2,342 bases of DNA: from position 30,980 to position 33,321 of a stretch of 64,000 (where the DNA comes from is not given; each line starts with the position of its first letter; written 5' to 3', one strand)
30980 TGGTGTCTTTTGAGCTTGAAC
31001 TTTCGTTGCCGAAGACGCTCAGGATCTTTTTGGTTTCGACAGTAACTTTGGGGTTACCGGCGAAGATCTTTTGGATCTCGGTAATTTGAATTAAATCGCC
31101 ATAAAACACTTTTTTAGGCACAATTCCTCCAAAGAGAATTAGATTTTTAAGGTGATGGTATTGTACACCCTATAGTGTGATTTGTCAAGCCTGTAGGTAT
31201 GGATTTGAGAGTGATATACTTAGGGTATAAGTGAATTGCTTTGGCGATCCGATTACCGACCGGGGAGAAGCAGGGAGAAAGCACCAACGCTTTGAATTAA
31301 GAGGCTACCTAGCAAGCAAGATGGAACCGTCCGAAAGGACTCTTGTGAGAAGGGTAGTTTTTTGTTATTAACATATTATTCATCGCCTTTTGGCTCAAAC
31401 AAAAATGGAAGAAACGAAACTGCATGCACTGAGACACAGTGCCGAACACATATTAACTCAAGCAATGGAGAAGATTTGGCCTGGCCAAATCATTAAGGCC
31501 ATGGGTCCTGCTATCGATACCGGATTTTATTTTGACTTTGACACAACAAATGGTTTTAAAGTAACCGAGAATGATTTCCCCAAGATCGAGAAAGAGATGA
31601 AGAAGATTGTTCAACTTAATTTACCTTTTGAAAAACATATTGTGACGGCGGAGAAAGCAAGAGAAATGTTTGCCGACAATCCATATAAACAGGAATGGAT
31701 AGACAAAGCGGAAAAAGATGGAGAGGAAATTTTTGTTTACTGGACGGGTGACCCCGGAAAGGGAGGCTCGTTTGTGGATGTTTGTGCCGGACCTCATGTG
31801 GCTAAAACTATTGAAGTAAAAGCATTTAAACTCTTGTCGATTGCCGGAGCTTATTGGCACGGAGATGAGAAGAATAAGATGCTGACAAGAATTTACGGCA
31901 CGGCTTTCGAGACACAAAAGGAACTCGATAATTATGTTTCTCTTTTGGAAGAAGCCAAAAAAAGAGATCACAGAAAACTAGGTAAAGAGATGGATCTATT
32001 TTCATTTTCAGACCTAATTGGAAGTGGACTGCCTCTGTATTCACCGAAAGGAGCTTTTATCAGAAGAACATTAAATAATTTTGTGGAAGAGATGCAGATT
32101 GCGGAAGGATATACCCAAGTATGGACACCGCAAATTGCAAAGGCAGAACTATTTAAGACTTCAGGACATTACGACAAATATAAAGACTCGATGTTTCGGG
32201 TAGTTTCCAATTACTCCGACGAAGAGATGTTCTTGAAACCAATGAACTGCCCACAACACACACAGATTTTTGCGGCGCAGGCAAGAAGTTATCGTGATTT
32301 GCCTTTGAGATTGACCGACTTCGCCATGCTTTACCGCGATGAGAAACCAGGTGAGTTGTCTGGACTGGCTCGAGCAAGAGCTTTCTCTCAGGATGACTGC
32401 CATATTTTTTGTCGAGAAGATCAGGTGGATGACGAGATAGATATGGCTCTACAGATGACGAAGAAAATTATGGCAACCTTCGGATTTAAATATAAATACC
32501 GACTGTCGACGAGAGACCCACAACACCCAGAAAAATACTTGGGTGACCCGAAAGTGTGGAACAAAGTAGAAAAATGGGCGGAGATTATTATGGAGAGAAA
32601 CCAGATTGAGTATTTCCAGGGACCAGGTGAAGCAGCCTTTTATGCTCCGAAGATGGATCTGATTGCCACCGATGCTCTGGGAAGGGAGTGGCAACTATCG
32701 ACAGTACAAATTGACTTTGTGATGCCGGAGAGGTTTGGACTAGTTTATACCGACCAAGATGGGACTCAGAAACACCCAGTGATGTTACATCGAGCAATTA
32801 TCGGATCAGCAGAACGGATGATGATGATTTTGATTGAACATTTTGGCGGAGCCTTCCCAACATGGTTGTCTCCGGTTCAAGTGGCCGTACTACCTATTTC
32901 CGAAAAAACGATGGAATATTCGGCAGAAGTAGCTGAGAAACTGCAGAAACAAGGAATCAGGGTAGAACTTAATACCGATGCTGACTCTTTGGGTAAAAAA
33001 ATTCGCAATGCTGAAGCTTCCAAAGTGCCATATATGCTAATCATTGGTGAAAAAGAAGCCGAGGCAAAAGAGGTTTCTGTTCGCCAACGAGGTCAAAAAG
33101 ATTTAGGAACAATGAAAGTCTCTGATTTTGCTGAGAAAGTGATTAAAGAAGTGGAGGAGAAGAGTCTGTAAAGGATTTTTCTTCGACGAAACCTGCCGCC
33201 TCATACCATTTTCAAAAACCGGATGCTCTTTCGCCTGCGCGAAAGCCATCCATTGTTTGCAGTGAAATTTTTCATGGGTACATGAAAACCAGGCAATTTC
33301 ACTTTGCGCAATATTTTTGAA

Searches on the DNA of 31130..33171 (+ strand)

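Call 63: search_rna_families(source=window, start=31130, end=31420, threshold=evalue, max_evalue=10, show_alignments=2)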
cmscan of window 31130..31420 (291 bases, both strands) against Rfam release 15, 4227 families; matches with E-value up to 10: 2.
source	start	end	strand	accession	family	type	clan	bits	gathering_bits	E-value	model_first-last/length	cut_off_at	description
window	31320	31405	-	RF04336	Plastid-petD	Intron;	-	12.9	65.5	5.9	1-47/47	no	Plastid-petD group II-D5 intron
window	31143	31207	+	RF02175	SMAD5-AS1_3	Gene; lncRNA;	-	10.2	60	5.1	1-125/125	no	SMAD5 antisense RNA 1 conserved region 3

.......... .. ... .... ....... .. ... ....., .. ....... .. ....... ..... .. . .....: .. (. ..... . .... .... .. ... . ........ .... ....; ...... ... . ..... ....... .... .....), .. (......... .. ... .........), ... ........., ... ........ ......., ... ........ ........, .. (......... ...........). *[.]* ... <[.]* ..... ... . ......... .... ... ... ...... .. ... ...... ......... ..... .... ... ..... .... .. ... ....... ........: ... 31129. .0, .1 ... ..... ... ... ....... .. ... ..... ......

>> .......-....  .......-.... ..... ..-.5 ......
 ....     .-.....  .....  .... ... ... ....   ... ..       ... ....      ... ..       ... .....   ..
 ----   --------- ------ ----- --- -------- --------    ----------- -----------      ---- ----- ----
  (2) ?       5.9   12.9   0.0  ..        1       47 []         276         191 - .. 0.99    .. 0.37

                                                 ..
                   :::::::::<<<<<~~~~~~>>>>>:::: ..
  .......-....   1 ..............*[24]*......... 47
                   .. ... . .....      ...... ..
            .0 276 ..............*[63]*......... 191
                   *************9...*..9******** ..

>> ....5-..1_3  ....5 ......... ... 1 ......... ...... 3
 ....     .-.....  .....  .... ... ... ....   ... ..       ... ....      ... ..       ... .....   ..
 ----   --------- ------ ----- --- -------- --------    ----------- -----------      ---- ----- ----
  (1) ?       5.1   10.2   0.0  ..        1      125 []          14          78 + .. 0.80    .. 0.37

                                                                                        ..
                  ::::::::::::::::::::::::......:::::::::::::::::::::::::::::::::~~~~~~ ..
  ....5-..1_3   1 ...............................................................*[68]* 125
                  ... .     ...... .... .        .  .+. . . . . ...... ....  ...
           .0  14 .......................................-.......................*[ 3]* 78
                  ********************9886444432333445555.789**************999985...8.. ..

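Call 92: search_rna_families(sources=[L094, L095, L096], threshold=gathering, show_alignments=1)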
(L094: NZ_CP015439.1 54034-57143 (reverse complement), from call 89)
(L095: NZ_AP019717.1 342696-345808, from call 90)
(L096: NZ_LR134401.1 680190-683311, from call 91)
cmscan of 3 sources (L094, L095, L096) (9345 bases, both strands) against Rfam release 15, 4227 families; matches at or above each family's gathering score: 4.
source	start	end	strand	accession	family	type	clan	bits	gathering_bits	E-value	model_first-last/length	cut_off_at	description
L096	213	443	+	RF00230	T-box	Cis-reg; leader;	-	132.7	93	4.1e-30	1-219/219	no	T-box leader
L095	191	425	+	RF00230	T-box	Cis-reg; leader;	-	115.1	93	1.5e-25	1-219/219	no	T-box leader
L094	224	447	+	RF00230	T-box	Cis-reg; leader;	-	101.7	93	3.9e-22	1-219/219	no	T-box leader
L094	2586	2712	+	RF00558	L20_leader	Cis-reg; leader;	-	73.7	58.7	1.2e-13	1-127/127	no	Ribosomal protein L20 leader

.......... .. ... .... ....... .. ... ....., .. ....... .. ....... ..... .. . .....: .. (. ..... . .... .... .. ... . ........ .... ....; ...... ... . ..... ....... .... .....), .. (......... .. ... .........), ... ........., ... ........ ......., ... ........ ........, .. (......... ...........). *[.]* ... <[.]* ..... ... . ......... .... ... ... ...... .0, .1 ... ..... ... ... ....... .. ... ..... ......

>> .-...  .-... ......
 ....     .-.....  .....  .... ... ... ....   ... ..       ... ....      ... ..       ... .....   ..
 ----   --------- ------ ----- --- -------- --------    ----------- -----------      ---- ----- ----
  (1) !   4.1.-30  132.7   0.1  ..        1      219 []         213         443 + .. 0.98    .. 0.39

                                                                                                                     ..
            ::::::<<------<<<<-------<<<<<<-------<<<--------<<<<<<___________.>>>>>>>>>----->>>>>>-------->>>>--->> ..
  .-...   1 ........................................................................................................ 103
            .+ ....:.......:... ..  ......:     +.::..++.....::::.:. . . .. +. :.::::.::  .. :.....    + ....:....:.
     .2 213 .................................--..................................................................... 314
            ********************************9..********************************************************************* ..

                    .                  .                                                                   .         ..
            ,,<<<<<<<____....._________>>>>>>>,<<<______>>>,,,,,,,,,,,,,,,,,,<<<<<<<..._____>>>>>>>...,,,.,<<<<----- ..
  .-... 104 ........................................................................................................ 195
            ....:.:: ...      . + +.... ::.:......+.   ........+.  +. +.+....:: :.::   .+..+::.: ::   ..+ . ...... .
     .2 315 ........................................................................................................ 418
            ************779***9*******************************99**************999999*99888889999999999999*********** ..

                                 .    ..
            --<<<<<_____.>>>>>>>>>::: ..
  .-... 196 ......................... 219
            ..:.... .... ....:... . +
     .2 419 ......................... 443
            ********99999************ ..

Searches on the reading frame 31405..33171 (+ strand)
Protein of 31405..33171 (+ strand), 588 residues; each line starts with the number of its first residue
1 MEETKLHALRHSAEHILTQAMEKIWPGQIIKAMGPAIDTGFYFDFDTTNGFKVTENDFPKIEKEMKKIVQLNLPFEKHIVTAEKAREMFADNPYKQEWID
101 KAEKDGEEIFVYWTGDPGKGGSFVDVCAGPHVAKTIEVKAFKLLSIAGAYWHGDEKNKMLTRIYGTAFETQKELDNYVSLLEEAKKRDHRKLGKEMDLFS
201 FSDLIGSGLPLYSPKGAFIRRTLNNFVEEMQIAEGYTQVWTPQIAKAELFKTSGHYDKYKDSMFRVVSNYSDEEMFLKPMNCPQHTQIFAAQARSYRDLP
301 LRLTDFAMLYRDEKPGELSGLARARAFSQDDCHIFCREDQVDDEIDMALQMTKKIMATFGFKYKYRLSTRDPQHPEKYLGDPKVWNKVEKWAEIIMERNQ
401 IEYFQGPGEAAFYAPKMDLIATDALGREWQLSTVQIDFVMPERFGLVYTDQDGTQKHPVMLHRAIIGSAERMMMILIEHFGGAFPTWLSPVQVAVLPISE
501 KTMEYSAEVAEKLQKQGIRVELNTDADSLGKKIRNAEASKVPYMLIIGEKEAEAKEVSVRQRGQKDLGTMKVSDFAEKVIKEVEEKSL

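Call 88: search_dna_similar(query=window:31405-33171:+, collection=plasmids, mode=protein, max_rows=25)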
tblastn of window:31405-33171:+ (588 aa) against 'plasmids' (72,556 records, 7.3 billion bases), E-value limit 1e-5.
Records with a match: 750; places in all: 769; records where one place covers at least 80% of the query: 103.
Best place of each record, by identity: <60% 750.
By first word of the organism name: Klebsiella 569; Escherichia 39; Clostridioides 10; Clostridium 9; Streptomyces 9; Priestia 6; Vibrio 5; Acinetobacter 5; Paracoccus 5; Sinorhizobium 4; and 58 more.
By predicted mobility (MOB-suite, as given by PLSDB): non-mobilizable 556; conjugative 157; mobilizable 37.
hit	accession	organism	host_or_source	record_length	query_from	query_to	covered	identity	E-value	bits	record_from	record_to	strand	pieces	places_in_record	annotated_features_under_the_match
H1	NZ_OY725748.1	Parabacteroides distasonis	-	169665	7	585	98%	46.5%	4e-162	520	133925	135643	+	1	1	thrS: threonine--tRNA ligase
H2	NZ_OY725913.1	Bacteroides finegoldii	-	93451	7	584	98%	45.6%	6e-157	505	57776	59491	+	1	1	thrS: threonine--tRNA ligase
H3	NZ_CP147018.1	Bernardetia sp. Wsw4-3y2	Red alga,Red algae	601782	8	584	98%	45.1%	2e-163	523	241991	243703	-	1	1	thrS: threonine--tRNA ligase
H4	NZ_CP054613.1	Paenibacillus cellulosilyticus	cell culture,soil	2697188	6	588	99%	44.2%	3e-161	517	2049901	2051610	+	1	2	none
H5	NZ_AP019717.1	Clostridium butyricum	-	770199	3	588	100%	43.5%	2e-154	498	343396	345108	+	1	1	thrS: threonine--tRNA ligase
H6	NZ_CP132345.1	Clostridium butyricum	Homo sapiens,Faeces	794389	3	588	100%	43.5%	3e-154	497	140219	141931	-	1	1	thrS: threonine--tRNA ligase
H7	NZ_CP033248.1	Clostridium butyricum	environment swab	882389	3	588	100%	43.5%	4e-154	497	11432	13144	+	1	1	thrS: threonine--tRNA ligase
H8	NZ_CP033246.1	Clostridium butyricum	Homo sapiens,stool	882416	3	588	100%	43.5%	4e-154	497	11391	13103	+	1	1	thrS: threonine--tRNA ligase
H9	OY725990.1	Phocaeicola massiliensis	-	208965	2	583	99%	43.7%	1e-155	501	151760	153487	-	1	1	record has no annotation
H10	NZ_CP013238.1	Clostridium butyricum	Microbial isolate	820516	3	588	100%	43.4%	2e-156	503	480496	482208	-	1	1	thrS: threonine--tRNA ligase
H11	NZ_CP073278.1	Clostridium butyricum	Homo sapiens,cell culture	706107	3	588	100%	43.4%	2e-153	494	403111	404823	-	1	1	thrS: threonine--tRNA ligase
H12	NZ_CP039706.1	Clostridium butyricum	Homo sapiens,isolation from The first ...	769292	3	588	100%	43.4%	2e-153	494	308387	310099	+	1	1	thrS: threonine--tRNA ligase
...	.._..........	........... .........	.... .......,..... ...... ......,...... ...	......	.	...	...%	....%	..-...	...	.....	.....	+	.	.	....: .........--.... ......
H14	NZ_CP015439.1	Anoxybacillus amylolyticus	Microbial isolate,soil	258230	6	582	98%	43.7%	3e-158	508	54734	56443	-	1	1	thrS: threonine--tRNA ligase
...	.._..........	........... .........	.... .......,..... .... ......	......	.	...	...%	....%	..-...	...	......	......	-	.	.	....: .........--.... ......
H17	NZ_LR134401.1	Listeria monocytogenes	Homo sapiens,Vein blood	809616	3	583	99%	43.1%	9e-161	516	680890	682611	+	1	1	thrS: threonine--tRNA ligase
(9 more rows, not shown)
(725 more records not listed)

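Call 89: get_annotated_region(hit=H14, flank=700)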
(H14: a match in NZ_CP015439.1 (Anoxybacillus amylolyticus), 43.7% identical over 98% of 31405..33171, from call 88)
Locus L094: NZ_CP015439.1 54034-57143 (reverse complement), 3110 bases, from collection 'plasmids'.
description: Anoxybacillus amylolyticus strain DSM 15939 plasmid pDSM15939_1, complete sequence
organism: Anoxybacillus amylolyticus (NCBI taxid 294699)
taxonomy: Bacteria; Bacillota; Bacilli; Bacillales; Bacillaceae; Anoxybacillus; Anoxybacillus amylolyticus
host: -; source: Microbial isolate,soil; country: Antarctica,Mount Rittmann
typing (MOB-suite, as given by PLSDB): non-mobilizable; replicon rep_cluster_264
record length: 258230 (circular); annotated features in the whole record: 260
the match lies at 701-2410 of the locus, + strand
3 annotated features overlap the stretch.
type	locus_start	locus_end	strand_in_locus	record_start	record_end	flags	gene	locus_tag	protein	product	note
CDS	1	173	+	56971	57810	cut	ytxC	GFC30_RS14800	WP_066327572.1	putative sporulation protein YtxC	GO:0030436 - asexual sporulation [Evidence IEA]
CDS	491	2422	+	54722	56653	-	thrS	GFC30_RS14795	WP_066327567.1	threonine--tRNA ligase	GO:0006435 - threonyl-tRNA aminoacylation [Evidence IEA]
CDS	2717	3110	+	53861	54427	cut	infC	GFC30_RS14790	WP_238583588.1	translation initiation factor IF-3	GO:0006413 - translational initiation [Evidence IEA]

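Call 90: get_annotated_region(hit=H5, flank=700)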
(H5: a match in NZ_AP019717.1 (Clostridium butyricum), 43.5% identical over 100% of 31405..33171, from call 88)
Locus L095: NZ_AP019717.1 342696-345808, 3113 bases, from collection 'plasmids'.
description: Clostridium butyricum strain NBRC 13949 plasmid pCBU1, complete sequence
organism: Clostridium butyricum (NCBI taxid 1492)
taxonomy: Bacteria; Bacillota; Clostridia; Eubacteriales; Clostridiaceae; Clostridium; Clostridium butyricum
host: -; source: -; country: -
typing (MOB-suite, as given by PLSDB): non-mobilizable
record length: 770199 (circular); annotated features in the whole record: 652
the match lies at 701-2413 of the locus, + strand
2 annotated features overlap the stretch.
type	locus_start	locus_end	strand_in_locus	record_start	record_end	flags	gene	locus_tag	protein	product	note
CDS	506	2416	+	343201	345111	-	thrS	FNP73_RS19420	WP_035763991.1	threonine--tRNA ligase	GO:0006435 - threonyl-tRNA aminoacylation [Evidence IEA]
CDS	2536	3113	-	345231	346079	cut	-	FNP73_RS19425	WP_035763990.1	pentapeptide repeat-containing protein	-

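Call 91: get_annotated_region(hit=H17, flank=700)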
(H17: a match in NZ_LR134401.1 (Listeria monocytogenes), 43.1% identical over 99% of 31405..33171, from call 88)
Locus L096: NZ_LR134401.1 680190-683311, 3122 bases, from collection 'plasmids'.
description: Listeria monocytogenes strain NCTC7974 plasmid 4, complete sequence
organism: Listeria monocytogenes (NCBI taxid 1639)
taxonomy: Bacteria; Bacillota; Bacilli; Bacillales; Listeriaceae; Listeria; Listeria monocytogenes
host: -; source: Homo sapiens,Vein blood; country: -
typing (MOB-suite, as given by PLSDB): non-mobilizable
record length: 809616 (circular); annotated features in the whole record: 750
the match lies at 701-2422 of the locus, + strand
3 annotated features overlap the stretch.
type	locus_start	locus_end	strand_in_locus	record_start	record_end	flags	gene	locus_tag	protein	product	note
CDS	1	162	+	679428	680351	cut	dnaI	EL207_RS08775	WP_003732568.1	primosomal protein DnaI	-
CDS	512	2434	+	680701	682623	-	thrS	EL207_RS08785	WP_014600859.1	threonine--tRNA ligase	GO:0006435 - threonyl-tRNA aminoacylation [Evidence IEA]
CDS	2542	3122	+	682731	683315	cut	yihA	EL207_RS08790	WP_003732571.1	ribosome biogenesis GTP-binding protein YihA/YsxC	GO:0042254 - ribosome biogenesis [Evidence IEA]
